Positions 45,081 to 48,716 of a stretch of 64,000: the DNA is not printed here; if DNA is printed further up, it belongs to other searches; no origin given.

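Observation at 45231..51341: Operon-like pair of giant GT-C membrane proteins, one fused to an NHL beta-propeller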

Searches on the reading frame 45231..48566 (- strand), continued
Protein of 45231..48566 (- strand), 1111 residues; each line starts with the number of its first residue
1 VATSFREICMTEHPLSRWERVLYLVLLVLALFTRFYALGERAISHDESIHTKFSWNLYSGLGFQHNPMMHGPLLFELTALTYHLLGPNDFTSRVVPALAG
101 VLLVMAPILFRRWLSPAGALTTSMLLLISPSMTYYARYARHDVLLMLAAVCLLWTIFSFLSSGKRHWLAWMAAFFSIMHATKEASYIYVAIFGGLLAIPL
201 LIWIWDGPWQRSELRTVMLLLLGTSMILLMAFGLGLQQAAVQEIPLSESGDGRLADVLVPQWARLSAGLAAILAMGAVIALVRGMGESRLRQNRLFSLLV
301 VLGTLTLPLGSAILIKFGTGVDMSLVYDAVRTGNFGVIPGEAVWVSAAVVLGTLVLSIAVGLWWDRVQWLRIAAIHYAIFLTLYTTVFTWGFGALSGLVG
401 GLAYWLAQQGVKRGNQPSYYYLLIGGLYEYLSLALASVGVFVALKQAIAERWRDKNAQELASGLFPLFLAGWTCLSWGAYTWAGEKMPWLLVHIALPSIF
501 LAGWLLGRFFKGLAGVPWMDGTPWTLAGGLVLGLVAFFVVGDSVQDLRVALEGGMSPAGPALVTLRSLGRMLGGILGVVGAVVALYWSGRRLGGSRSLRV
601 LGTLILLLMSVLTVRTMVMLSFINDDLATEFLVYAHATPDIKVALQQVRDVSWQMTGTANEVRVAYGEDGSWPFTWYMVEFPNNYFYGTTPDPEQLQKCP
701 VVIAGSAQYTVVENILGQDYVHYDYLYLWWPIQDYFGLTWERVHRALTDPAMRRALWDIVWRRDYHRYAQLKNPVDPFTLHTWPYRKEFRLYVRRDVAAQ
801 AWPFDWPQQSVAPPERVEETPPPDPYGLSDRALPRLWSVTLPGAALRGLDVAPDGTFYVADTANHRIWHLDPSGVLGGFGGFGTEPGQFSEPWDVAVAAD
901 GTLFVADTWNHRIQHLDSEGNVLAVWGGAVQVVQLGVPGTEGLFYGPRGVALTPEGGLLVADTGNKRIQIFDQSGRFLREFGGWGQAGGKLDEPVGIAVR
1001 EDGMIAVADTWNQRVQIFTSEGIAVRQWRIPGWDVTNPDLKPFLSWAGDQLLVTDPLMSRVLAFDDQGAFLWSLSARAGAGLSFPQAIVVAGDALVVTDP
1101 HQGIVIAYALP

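Call 36: predict_structure(alignment_id=A1)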
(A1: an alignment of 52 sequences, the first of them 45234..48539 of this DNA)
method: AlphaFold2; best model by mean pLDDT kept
length: 1102 residues; sequences in the alignment: 52
mean_pLDDT: 85.3   pTM: 0.70
mean pLDDT of the five models: 85.3, 85.1, 83.9, 82.1, 81.5
residues with pLDDT >= 90: 554; 70-90: 412; 50-70: 104; < 50: 32
segments of 3 or more residues with pLDDT < 50: 239-242, 378-380, 616-620, 624-626, 796-812
pLDDT, mean of each block of 10 residues (from residue 1): 78 96 84 71 79 62 83 88 88 96 93 96 76 89 96 93 93 84 93 87 91 93 85 63 64 87 90 91 92 89 80 73 70 84 91 93 92 65 64 65 67 85 95 92 80 93 94 75 93 96 85 89 91 85 70 84 93 92 89 91 88 54 53 88 91 88 76 87 90 90 90 82 64 83 83 76 80 73 89 57 34 64 92 92 95 96 94 94 96 96 96 94 88 94 94 97 94 92 95 95 95 92 83 92 94 91 89 92 95 94 87
secondary structure, 60 per line:
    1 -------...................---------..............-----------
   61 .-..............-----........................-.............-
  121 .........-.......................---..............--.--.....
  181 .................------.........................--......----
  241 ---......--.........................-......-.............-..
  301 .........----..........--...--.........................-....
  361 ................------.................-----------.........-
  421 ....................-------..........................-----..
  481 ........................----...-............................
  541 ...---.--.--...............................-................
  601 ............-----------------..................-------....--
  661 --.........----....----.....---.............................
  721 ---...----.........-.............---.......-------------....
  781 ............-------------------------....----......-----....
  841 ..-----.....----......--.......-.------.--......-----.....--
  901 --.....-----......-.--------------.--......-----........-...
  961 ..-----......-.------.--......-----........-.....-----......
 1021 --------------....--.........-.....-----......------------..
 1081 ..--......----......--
elements in order (helices of 4 or more, strands of 3 or more residues): H8-26 H36-49 H63-76 H82-105 H107-119 H121-129 H131-153 H157-170 H176-197 H204-228 E231-236 E244-249 H252-276 H278-283 H285-297 H299-309 H314-323 H331-355 H357-376 H383-399 H411-419 H421-440 H448-473 H479-504 H513-543 H553-583 H585-612 H630-647 E655-658 H663-671 E676-679 H684-688 E692-696 H697-710 E711-720 H731-739 H741-753 H757-763 E777-785 H786-792 E826-831 E837-842 E848-852 E857-862 E865-871 E883-888 E894-898 E903-907 E913-918 E938-943 E949-953 E958-962 E968-973 E985-990 E996-1000 E1005-1009 E1015-1020 E1035-1038 E1041-1046 E1051-1055 E1061-1066 E1079-1082 E1085-1090 E1095-1100

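Call 69: search_protein_families(library=pfam, proteins=[L056:6381-7574:+, L055:12593-13477:+, L084:13933-15000:+, L032:5136-6941:+, L081:7098-7871:+, L081:2882-3955:-, L027:736-3300:+, L076:4940-6616:-, L045:6630-7691:+, L068:11367-12371:-], max_evalue=0.00001)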
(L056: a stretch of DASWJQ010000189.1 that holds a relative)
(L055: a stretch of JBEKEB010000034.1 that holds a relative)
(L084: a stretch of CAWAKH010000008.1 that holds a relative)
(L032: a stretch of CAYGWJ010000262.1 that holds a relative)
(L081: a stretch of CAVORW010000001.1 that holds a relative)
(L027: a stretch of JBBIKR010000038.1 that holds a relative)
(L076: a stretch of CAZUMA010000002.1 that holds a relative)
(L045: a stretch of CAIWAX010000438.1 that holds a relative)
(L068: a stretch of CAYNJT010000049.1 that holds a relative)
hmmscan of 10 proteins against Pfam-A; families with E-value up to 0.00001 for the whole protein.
L056:6381-7574:+ (398 aa): 5 families
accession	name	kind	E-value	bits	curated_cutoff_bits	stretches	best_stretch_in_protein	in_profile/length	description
PF08442.15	ATP-grasp_2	-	3.7e-69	232.8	29.5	1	22-214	1-201/202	ATP-grasp domain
PF00549.24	Ligase_CoA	-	7.6e-29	100.9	24.5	1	274-391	1-125/128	CoA-ligase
PF24948.1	Citrate_synth_N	-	5.4e-14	52.6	83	1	60-237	52-227/232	ATP-citrate synthase ATP-grasp domain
PF13549.11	ATP-grasp_5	-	3.9e-12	46.4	27.6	1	21-230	8-221/221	ATP-grasp domain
PF02786.22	CPSase_L_D2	-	2.4e-06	27.7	19.8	1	28-141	5-115/211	Carbamoyl-phosphate synthase L chain, ATP binding domain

L055:12593-13477:+ (295 aa): 3 families
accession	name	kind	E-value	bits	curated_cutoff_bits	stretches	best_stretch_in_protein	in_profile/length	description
PF02629.25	CoA_binding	-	5.5e-26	91.6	22.3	1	15-110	1-97/97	CoA binding domain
PF00549.24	Ligase_CoA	-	6.5e-25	88.2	24.5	1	162-281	1-126/128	CoA-ligase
PF13607.11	Succ_CoA_lig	-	2.7e-11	43.8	27.4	1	156-289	1-129/138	Succinyl-CoA ligase like flavodoxin domain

L084:13933-15000:+ (356 aa): 1 family
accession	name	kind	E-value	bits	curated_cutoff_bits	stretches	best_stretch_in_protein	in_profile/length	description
PF01070.24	FMN_dh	-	3.3e-18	66.3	24.9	1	191-353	208-348/350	FMN-dependent dehydrogenase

L032:5136-6941:+ (602 aa): 0 families

L081:7098-7871:+ (258 aa): 2 families
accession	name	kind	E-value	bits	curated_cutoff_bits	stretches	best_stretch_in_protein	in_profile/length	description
PF00849.27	PseudoU_synth_2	-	6.9e-21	75.5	26.8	1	69-197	2-148/152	RNA pseudouridylate synthase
PF01479.30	S4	-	1.7e-10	40.9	22.8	1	8-49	1-44/48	S4 domain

L081:2882-3955:- (358 aa): 5 families
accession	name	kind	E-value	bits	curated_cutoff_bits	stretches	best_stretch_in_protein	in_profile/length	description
PF16363.11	GDP_Man_Dehyd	-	4.9e-51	174.6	27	1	43-347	1-332/332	GDP-mannose 4,6 dehydratase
PF01370.27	Epimerase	-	5.9e-49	167.1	20.9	1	42-282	1-240/240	NAD dependent epimerase/dehydratase family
PF01073.25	3Beta_HSD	-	1.9e-08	34.1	22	1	43-264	1-222/280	3-beta hydroxysteroid dehydrogenase/isomerase family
PF04321.23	RmlD_sub_bind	-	3.5e-07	30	27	0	40-70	1-31/287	RmlD substrate binding domain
PF02719.21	Polysacc_synt_2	-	1.6e-06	28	20.2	0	187-303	136-250/293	Polysaccharide biosynthesis protein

L027:736-3300:+ (855 aa): 1 family
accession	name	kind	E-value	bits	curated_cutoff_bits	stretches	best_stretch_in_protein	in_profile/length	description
PF10060.15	DUF2298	-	1.8e-116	390.4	27.8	1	77-663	3-488/488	Uncharacterized membrane protein (DUF2298)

L076:4940-6616:- (559 aa): 2 families
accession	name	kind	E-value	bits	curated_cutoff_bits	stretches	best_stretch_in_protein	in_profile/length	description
PF07501.17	G5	-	8.5e-17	61.6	23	1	117-187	4-74/75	G5 domain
PF03990.20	DUF348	-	4.8e-06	26.6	24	1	57-95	1-38/41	G5-linked-Ubiquitin-like domain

L045:6630-7691:+ (354 aa): 2 families
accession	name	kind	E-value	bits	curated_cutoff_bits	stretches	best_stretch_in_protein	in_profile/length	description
PF04055.27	Radical_SAM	-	3.6e-14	53.7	29.5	1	107-278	1-164/166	Radical SAM superfamily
PF21016.3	RlmN_N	-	3.5e-08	33.5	24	1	7-61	4-58/60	Ribosomal RNA large subunit methyltransferase N-terminal domain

L068:11367-12371:- (335 aa): 6 families
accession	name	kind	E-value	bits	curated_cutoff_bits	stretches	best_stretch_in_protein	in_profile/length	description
PF00583.31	Acetyltransf_1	-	2e-18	67.2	20.7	1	71-156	32-116/116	Acetyltransferase (GNAT) family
PF13508.13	Acetyltransf_7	-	9.5e-13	48.8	27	1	75-158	6-84/84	Acetyltransferase (GNAT) domain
PF13673.13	Acetyltransf_10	-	2.6e-12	47.3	23.6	1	72-163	31-114/128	Acetyltransferase (GNAT) domain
PF08445.16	FR47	-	3.5e-10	40.2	22.1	1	102-163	24-82/86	FR47-like protein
PF13527.13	Acetyltransf_9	-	2e-08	34.7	25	1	19-140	7-113/127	Acetyltransferase (GNAT) domain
PF13302.13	Acetyltransf_3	-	1.3e-06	29.6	25.4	1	26-157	10-138/138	Acetyltransferase (GNAT) domain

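Call 76: search_protein_families(library=ncbifam, proteins=[L032:5136-6941:+, L025:6023-7882:+, L027:736-3300:+, L003:3239-5386:+, L003:5383-7305:+], max_evalue=0.001)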
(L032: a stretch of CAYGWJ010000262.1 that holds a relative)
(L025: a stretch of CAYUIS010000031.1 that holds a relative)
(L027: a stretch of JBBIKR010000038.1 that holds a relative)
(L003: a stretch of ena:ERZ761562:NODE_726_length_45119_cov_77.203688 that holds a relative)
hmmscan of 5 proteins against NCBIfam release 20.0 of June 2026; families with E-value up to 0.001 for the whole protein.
L032:5136-6941:+ (602 aa): 1 family
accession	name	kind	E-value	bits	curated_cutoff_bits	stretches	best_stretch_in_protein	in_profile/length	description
TIGR03663.1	TIGR03663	subfamily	1.8e-28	99.8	126.25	1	33-524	4-433/435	flippase activity-associated protein Agl23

L025:6023-7882:+ (620 aa): 1 family
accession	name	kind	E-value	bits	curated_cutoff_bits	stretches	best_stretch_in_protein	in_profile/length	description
TIGR03663.1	TIGR03663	subfamily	5.9e-30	104.6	126.25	1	47-518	4-432/435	flippase activity-associated protein Agl23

L027:736-3300:+ (855 aa): 1 family
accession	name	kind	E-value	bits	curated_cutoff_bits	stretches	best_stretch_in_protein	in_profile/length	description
TIGR03662.1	Chlor_Arch_YYY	subfamily_domain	2.7e-163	545.3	300.25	1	34-854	4-726/727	chlor_Arch_YYY domain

L003:3239-5386:+ (715 aa): 0 families

L003:5383-7305:+ (640 aa): 1 family
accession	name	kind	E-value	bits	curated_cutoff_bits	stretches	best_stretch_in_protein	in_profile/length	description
TIGR03663.1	TIGR03663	subfamily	7.8e-08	31.7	126.25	1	12-170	4-156/435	flippase activity-associated protein Agl23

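Call 81: list_cluster_members(proteins=[window:45234-48539:-, window:48612-51341:-])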
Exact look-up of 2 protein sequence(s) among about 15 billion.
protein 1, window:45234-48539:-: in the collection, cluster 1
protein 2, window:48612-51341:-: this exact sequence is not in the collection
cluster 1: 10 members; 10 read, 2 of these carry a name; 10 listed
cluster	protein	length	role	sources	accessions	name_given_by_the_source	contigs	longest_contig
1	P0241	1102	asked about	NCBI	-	-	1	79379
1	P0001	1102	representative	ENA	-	-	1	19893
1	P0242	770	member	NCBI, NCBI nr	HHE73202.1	MAG TPA: TIGR03663 family protein, partial [Chloroflexi bacterium] | TIGR03663 family protein [Chloroflexota bacterium]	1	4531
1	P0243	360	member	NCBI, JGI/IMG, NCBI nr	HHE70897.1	MAG TPA: hypothetical protein ENL34_01260 [Chloroflexi bacterium] | hypothetical protein [Chloroflexota bacterium]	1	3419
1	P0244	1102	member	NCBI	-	-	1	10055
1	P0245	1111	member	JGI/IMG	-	-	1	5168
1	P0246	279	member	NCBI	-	-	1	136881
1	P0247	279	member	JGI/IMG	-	-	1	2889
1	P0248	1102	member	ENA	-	-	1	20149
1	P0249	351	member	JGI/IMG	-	-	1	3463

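Call 89: fold_search(model_id=the predicted structure, library=pdb)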
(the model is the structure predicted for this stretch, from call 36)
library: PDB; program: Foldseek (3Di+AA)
matches with E <= 10: 617; with E <= 0.001: 292
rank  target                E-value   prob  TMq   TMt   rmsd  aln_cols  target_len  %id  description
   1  6d69                  2.0e-18  1.00  0.23  0.82   3.7       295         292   29  Crystal Structure of the NHL Repeat Region of D. melanogaster Thin (released 2019-04-24)
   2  6xg7                  2.3e-18  1.00  0.23  0.83   3.8       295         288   28  1.3 A Resolution Structure of the of the NHL Repeat Region of D. melanogaster Thin (released 2020-12-16)
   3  8j72_A                6.9e-17  1.00  0.22  0.84   3.6       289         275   28  Crystal structure of mammalian Trim71 in complex with lncRNA Trincr1 (released 2024-03-06)
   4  9jur                  1.1e-16  1.00  0.22  0.85   3.6       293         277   30  Crystal Structure of NHL domain of human E3 ubiquitin-protein ligase TRIM71 (released 2025-04-30)
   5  8j72_B                2.7e-16  1.00  0.22  0.84   3.1       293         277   28  Crystal structure of mammalian Trim71 in complex with lncRNA Trincr1 (released 2024-03-06)
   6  6fq3_A                7.2e-16  1.00  0.22  0.61   4.1       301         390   27  Crystal structure of Danio rerio Lin41 filamin-NHL domains in complex with lin-29A 5'UTR 13mer RNA (released 2018-05-09)
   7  7qrx_A                9.6e-16  1.00  0.22  0.83   3.5       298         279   29  Crystal structure of NHL domain of TRIM71 (released 2022-05-04)
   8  7b2r_B                1.0e-15  1.00  0.23  0.88   2.5       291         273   22  Crystal structure of NHL domain of TRIM2 (released 2021-01-13)
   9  6fpt_A                1.6e-15  1.00  0.23  0.61   3.4       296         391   27  Crystal structure of Danio rerio Lin41 filamin-NHL domains (released 2018-05-09)
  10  6fpt_B                2.2e-15  1.00  0.17  0.42  14.7       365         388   23  Crystal structure of Danio rerio Lin41 filamin-NHL domains (released 2018-05-09)
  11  7b96_A                7.8e-15  1.00  0.23  0.86   3.8       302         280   23  NHL domain of human TRIM2 (released 2022-01-12)
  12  7qrv_A                8.2e-15  1.00  0.22  0.85   2.6       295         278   22  Crystal structure of NHL domain of TRIM2 (full C-terminal) (released 2022-05-04)
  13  7qrv_D                9.7e-15  1.00  0.23  0.86   4.1       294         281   22  Crystal structure of NHL domain of TRIM2 (full C-terminal) (released 2022-05-04)
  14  7b2r_A                1.1e-14  1.00  0.23  0.87   3.4       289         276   23  Crystal structure of NHL domain of TRIM2 (released 2021-01-13)
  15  7qrv_B                1.3e-14  1.00  0.23  0.86   2.6       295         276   22  Crystal structure of NHL domain of TRIM2 (full C-terminal) (released 2022-05-04)
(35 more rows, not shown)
